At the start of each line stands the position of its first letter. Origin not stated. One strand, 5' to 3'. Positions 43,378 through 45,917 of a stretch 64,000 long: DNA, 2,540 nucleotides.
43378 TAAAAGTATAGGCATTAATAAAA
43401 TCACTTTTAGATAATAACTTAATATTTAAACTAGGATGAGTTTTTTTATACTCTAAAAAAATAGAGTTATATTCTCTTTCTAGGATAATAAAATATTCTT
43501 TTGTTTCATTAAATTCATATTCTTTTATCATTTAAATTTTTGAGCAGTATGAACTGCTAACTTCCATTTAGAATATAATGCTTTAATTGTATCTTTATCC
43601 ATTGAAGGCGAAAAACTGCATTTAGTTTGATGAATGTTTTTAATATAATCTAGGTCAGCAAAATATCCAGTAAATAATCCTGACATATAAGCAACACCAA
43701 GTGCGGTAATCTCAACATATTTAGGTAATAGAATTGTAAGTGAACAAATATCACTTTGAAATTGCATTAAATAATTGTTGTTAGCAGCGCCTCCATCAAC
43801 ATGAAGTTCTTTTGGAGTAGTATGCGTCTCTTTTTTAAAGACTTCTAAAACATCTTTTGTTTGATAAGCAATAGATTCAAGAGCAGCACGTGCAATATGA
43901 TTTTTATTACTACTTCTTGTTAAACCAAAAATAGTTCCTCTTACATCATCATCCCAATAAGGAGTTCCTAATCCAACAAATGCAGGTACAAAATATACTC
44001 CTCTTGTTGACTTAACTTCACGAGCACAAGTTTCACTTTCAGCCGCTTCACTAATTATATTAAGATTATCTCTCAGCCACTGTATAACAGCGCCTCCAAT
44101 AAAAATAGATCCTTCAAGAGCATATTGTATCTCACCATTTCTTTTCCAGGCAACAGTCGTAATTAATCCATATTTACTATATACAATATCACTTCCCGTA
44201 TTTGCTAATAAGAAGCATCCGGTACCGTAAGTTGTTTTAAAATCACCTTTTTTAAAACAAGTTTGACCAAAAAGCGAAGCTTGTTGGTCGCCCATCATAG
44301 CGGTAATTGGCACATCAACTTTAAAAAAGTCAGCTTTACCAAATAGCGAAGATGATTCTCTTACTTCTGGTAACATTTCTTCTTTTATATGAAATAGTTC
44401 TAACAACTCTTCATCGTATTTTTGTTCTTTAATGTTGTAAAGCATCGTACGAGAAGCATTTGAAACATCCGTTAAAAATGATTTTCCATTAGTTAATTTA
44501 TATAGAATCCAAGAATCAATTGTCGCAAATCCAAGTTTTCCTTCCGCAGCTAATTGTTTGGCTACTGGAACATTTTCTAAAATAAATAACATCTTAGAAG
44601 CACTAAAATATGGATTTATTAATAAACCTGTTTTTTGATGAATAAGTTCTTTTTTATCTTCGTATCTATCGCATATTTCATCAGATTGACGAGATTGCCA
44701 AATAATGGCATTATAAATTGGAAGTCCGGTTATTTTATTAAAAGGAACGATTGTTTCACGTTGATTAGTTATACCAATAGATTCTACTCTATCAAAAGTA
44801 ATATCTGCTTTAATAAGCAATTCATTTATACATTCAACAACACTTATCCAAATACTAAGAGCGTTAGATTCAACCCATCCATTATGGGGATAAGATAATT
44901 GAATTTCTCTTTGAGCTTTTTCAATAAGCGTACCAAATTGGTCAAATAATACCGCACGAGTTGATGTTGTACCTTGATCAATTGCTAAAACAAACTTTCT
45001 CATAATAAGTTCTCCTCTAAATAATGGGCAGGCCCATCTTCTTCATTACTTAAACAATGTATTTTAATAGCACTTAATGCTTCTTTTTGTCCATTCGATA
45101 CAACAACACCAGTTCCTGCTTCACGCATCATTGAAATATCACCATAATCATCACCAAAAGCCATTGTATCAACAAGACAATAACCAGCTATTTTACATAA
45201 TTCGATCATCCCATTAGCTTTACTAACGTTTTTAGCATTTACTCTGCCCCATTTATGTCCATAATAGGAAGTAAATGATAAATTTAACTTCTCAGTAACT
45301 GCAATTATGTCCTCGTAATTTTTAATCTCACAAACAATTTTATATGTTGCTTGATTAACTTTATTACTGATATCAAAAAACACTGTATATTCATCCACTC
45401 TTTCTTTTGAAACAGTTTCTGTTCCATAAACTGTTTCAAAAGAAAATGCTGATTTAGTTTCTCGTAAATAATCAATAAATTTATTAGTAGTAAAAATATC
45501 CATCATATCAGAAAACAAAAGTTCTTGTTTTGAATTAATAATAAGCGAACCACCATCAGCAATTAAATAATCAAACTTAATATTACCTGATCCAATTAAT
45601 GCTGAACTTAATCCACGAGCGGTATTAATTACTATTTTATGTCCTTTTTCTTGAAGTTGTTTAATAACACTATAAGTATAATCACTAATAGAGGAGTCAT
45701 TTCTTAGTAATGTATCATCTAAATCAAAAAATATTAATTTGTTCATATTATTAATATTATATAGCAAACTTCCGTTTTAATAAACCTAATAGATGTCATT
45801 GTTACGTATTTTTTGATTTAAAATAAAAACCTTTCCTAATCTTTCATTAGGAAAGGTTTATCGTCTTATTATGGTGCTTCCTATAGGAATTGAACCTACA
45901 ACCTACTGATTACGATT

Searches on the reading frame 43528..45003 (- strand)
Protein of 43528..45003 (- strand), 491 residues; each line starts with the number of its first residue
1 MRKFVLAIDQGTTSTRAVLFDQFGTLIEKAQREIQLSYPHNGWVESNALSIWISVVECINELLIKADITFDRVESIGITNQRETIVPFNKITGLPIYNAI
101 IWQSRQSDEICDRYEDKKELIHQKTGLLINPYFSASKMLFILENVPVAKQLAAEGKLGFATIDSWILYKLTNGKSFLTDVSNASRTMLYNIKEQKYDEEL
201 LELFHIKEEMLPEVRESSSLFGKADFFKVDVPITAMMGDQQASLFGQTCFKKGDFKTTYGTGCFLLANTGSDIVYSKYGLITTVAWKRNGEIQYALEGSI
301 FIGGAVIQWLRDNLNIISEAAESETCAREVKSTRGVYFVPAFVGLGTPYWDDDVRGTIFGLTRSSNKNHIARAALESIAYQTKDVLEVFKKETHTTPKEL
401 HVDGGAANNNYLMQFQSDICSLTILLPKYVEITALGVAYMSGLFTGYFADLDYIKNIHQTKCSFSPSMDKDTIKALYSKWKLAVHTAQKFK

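Call 52: search_protein_families(library=pfam, proteins=[window:43528-45003:-], max_evalue=0.01)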
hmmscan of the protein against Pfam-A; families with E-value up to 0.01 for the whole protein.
window:43528-45003:- (491 aa): 2 families
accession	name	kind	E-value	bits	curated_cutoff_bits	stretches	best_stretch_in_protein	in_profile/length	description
PF00370.27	FGGY_N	-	1.2e-63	215.5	28.8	1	5-246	2-245/245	FGGY family of carbohydrate kinases, N-terminal domain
PF02782.22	FGGY_C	-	1.1e-42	146.5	27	1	257-440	3-193/198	FGGY family of carbohydrate kinases, C-terminal domain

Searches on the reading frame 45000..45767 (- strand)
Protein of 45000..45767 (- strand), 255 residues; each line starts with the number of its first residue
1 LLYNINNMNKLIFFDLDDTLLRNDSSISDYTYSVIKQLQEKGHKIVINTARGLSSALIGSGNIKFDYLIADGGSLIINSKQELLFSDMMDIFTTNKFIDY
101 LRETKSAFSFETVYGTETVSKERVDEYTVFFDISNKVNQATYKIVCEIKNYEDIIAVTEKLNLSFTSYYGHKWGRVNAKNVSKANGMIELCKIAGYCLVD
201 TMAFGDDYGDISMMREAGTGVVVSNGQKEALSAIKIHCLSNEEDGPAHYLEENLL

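Call 52: search_protein_families(library=pfam, proteins=[window:45000-45767:-], max_evalue=0.01)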
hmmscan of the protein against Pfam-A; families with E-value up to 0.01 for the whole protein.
window:45000-45767:- (255 aa): 3 families
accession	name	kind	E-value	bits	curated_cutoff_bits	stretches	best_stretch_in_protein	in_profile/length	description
PF08282.18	Hydrolase_3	-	2.9e-40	139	20.9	1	12-250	1-255/255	haloacid dehalogenase-like hydrolase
PF05116.19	S6PP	-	2.3e-09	37.7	20.3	2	9-82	2-78/247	Sucrose-6F-phosphate phosphohydrolase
PF00702.32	Hydrolase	-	0.0017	19.2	26.4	0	10-218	2-191/191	haloacid dehalogenase-like hydrolase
